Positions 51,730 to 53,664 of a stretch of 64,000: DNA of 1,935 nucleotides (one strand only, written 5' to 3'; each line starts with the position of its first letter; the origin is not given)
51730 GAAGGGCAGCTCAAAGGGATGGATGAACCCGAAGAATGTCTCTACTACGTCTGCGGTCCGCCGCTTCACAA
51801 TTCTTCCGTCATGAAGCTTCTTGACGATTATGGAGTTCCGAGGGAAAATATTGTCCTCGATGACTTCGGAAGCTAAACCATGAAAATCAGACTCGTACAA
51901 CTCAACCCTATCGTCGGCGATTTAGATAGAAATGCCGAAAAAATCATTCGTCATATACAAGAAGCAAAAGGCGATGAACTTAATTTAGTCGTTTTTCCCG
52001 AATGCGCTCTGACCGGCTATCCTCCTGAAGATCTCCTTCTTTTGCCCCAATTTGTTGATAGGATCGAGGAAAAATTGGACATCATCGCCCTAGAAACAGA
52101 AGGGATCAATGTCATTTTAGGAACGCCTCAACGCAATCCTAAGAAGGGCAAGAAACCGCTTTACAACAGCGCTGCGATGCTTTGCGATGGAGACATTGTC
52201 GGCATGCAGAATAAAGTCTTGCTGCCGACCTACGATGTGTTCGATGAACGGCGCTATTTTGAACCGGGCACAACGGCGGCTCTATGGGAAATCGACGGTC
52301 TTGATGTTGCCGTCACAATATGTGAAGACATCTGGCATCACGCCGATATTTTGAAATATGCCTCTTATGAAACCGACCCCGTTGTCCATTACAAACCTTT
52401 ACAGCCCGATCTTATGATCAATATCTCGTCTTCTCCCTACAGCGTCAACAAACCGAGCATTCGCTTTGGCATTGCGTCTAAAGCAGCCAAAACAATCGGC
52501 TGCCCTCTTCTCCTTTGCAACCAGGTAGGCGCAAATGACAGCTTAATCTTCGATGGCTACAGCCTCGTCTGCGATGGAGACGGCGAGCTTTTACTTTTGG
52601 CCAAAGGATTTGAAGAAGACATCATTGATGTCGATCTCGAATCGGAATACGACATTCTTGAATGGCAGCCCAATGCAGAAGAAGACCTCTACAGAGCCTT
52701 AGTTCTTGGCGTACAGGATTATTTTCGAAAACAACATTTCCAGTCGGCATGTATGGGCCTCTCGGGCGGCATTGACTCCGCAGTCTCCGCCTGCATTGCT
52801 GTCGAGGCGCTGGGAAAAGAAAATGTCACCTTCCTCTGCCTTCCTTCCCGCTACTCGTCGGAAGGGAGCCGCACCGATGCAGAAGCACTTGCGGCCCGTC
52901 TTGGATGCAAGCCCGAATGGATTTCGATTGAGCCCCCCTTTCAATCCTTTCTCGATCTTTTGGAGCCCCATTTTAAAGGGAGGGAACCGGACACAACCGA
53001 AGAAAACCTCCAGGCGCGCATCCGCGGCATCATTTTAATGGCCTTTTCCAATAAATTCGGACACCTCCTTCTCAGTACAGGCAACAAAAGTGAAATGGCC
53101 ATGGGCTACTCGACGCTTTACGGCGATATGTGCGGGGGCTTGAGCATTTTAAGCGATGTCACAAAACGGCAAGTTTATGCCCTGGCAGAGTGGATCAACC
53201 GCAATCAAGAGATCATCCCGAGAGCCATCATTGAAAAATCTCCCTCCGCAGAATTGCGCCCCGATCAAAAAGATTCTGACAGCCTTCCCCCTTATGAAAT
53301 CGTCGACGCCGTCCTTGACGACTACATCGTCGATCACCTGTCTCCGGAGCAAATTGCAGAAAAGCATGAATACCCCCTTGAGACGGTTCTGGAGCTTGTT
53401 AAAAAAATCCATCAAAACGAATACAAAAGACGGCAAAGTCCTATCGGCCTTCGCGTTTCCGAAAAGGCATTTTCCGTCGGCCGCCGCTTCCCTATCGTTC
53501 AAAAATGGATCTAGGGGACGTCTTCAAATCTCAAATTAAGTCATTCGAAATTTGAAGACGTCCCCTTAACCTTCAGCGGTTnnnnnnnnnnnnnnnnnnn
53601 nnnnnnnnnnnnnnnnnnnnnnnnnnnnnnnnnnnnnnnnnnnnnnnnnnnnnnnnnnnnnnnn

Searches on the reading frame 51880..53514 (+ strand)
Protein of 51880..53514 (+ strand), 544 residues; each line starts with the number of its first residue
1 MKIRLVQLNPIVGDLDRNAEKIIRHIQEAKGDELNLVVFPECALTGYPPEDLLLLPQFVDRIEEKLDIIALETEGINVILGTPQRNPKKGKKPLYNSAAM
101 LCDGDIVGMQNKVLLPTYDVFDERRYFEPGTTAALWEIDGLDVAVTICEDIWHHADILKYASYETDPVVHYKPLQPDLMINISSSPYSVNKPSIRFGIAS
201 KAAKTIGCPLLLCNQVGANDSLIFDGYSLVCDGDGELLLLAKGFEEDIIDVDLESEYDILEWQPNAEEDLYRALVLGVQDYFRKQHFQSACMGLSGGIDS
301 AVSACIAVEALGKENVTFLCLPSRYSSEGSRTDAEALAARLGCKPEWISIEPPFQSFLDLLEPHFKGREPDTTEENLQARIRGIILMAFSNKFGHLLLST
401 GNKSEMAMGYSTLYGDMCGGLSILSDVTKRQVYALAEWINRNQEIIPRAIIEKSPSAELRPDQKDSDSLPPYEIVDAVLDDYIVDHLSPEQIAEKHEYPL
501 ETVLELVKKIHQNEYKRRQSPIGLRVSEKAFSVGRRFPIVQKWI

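Call 17: search_protein_families(library=pfam, proteins=[window:51880-53514:+], max_evalue=0.00001)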
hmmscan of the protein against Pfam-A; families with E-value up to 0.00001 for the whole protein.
window:51880-53514:+ (544 aa): 2 families
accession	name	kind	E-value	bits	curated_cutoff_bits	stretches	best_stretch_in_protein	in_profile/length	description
PF02540.23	NAD_synthase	-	2.5e-70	236.8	21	1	271-519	2-241/242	NAD synthase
PF00795.27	CN_hydrolase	-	2.1e-25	90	23.2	1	2-255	1-248/256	Carbon-nitrogen hydrolase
